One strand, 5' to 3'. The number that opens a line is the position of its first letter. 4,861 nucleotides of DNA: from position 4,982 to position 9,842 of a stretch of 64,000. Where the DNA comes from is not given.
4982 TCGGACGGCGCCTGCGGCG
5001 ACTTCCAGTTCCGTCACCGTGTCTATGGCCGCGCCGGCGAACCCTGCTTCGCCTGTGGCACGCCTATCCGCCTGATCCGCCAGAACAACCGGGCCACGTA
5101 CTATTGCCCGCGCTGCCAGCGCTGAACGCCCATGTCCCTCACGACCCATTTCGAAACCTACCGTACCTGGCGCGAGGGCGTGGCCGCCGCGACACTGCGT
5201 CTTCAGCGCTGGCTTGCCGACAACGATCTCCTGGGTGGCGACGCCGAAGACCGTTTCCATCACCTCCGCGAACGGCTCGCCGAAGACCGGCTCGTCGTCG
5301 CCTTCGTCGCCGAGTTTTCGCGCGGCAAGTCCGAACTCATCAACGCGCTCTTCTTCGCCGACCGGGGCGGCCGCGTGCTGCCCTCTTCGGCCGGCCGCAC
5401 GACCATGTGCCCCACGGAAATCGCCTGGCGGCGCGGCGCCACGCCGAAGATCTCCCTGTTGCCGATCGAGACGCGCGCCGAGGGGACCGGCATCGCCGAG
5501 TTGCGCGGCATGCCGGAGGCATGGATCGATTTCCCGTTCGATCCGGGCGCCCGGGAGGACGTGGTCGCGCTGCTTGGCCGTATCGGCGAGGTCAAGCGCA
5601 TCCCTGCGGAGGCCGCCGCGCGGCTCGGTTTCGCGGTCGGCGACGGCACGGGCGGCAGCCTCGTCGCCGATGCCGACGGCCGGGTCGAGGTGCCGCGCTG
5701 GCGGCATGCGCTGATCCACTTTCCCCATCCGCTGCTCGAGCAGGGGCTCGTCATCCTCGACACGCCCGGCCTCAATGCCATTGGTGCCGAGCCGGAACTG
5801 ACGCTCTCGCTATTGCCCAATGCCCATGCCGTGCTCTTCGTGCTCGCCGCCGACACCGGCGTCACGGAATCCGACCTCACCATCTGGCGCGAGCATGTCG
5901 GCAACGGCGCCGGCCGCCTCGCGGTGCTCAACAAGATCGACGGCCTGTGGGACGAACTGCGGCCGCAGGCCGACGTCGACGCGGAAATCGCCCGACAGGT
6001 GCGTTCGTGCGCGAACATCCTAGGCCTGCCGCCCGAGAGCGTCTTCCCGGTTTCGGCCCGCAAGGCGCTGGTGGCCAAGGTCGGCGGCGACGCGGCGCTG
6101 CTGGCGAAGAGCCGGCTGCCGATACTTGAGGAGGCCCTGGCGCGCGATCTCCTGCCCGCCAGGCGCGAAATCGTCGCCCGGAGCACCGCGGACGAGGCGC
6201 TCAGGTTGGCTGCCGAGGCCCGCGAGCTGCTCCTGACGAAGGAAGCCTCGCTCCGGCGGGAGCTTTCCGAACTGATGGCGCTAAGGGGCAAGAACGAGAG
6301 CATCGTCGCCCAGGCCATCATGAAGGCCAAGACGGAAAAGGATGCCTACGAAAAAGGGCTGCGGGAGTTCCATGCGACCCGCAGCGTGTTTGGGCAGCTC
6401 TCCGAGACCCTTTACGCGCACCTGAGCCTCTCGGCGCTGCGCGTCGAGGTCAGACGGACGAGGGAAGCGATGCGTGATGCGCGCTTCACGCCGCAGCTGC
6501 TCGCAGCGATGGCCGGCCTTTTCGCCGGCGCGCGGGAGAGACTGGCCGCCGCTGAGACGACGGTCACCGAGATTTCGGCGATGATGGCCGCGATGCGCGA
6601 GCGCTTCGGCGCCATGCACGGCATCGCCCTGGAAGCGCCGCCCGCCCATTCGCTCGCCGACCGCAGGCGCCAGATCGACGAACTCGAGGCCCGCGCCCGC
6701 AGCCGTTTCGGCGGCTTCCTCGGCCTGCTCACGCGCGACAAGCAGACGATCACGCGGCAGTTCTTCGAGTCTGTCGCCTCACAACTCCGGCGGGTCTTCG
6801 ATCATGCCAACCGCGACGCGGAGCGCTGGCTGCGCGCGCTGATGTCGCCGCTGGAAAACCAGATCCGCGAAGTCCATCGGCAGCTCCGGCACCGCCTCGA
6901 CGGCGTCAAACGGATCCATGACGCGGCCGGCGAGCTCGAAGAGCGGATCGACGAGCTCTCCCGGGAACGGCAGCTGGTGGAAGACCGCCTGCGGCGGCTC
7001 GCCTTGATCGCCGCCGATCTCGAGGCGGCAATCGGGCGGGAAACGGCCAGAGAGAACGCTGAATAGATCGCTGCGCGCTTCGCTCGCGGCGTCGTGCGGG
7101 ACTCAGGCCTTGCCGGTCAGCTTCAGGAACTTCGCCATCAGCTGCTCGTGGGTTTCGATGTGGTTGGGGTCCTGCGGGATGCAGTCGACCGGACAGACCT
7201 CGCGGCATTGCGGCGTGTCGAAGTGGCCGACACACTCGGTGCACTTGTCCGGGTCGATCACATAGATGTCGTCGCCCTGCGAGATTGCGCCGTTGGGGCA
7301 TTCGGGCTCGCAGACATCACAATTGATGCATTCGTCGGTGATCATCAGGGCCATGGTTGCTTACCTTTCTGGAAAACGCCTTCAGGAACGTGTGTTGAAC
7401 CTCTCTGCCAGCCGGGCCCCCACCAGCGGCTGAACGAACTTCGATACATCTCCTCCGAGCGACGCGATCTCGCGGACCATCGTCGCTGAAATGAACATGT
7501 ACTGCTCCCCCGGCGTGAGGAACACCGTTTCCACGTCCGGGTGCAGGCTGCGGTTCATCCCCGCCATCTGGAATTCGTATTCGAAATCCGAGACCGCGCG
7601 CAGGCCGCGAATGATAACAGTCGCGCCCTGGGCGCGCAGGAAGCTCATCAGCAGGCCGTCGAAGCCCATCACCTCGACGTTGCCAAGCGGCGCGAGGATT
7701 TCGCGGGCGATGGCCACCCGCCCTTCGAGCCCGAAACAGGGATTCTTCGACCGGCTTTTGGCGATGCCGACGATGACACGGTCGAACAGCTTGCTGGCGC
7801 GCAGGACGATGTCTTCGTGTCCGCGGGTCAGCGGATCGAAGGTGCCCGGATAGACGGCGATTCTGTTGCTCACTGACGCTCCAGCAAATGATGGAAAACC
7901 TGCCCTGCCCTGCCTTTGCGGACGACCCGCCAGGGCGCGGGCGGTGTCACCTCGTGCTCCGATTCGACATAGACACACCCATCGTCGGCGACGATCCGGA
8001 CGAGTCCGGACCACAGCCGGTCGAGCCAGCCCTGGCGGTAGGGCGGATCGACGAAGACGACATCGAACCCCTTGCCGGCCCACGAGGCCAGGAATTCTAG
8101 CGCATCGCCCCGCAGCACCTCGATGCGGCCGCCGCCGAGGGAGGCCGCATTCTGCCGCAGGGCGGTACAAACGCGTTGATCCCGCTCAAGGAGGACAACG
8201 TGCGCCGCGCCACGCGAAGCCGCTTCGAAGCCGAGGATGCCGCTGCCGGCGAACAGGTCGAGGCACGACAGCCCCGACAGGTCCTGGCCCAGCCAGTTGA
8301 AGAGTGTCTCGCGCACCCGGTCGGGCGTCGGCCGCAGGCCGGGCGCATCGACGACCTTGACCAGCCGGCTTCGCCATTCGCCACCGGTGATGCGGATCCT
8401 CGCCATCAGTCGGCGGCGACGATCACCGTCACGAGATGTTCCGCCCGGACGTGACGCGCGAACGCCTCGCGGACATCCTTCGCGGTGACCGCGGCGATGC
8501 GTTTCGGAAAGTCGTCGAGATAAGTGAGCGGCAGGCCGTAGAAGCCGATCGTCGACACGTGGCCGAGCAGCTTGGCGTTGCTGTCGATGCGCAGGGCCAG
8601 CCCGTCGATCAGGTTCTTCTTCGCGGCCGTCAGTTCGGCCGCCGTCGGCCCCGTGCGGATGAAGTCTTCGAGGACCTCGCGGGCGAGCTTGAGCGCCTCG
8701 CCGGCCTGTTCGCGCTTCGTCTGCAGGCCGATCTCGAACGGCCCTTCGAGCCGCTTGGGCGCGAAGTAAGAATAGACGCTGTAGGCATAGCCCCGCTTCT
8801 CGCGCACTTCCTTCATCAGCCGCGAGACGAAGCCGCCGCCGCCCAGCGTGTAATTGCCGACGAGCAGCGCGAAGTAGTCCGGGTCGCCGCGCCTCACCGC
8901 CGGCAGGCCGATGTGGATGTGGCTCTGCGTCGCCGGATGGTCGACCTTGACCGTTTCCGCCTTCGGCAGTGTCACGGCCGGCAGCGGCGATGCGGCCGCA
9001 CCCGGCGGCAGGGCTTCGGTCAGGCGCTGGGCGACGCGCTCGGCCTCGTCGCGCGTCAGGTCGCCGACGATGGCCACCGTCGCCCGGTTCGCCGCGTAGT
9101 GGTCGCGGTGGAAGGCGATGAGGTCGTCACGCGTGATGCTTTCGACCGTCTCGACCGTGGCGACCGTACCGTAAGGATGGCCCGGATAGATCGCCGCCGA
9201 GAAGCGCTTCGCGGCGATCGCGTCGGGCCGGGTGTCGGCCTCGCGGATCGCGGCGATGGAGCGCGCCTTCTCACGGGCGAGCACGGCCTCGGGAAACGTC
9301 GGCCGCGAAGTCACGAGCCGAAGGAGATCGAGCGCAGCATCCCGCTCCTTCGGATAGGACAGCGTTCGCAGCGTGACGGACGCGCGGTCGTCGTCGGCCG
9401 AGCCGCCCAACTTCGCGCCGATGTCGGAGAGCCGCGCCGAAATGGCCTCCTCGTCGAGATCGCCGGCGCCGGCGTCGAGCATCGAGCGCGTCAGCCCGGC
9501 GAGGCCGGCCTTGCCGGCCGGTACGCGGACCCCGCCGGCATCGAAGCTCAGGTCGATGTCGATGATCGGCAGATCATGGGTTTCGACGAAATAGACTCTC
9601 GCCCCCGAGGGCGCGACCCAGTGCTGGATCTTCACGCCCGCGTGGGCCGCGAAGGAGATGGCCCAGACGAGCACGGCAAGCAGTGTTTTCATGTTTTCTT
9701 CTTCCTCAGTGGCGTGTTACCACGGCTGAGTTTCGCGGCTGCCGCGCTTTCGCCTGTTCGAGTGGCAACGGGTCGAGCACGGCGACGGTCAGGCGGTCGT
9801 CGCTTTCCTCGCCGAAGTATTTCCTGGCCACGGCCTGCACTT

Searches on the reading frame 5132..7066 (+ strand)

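Call 20: search_protein_families(library=pfam, proteins=[window:5132-7066:+], max_evalue=0.01)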
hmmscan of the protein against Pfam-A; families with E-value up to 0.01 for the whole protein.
window:5132-7066:+ (644 aa): 3 families
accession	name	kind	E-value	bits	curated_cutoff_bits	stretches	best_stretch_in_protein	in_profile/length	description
PF00350.29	Dynamin_N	-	1.3e-13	51.7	27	1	56-266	1-164/168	Dynamin family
PF00009.33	GTP_EFTU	-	0.00022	21.3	26.5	1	205-313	70-173/188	Elongation factor Tu GTP binding domain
PF01926.29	MMR_HSR1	-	0.0034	17.9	21.9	0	56-100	2-42/113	50S ribosome-binding GTPase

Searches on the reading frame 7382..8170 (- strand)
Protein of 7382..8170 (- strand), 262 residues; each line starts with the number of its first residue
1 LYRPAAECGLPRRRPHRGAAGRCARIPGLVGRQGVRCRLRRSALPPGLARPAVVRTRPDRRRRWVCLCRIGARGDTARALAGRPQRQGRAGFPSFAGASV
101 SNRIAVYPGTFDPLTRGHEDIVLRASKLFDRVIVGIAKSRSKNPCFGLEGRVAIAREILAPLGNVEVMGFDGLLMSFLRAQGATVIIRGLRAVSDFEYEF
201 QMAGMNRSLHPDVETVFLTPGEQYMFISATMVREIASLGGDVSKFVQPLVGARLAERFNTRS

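Call 20: search_protein_families(library=pfam, proteins=[window:7382-8170:-], max_evalue=0.01)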
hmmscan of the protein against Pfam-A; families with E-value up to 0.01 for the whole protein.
window:7382-8170:- (262 aa): 1 family
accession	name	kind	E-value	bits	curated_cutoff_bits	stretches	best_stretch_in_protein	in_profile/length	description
PF01467.32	CTP_transf_like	-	2.3e-24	86.5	21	1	106-234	1-132/133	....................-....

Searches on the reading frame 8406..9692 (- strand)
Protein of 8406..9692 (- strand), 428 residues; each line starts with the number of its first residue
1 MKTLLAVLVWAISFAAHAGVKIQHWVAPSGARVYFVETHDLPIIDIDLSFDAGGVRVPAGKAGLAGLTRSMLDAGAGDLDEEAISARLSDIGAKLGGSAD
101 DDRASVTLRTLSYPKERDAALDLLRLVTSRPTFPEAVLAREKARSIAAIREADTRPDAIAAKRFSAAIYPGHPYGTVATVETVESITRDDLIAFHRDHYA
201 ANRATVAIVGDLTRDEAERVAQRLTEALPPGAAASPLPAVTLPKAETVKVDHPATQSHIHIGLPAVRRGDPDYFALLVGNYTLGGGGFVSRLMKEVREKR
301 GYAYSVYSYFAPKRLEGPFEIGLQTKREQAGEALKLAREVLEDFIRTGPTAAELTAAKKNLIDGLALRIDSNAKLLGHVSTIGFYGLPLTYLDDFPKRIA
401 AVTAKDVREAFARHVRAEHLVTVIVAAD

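Call 20: search_protein_families(library=pfam, proteins=[window:8406-9692:-], max_evalue=0.01)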
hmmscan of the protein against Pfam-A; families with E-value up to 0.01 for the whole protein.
window:8406-9692:- (428 aa): 2 families
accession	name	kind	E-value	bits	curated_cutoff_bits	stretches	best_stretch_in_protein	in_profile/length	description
PF05193.26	Peptidase_M16_C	-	4.1e-41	141.3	23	1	185-361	1-181/181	Peptidase M16 inactive domain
PF00675.25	Peptidase_M16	-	9.8e-05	22.7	22.3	1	44-175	13-142/149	Insulinase (Peptidase family M16)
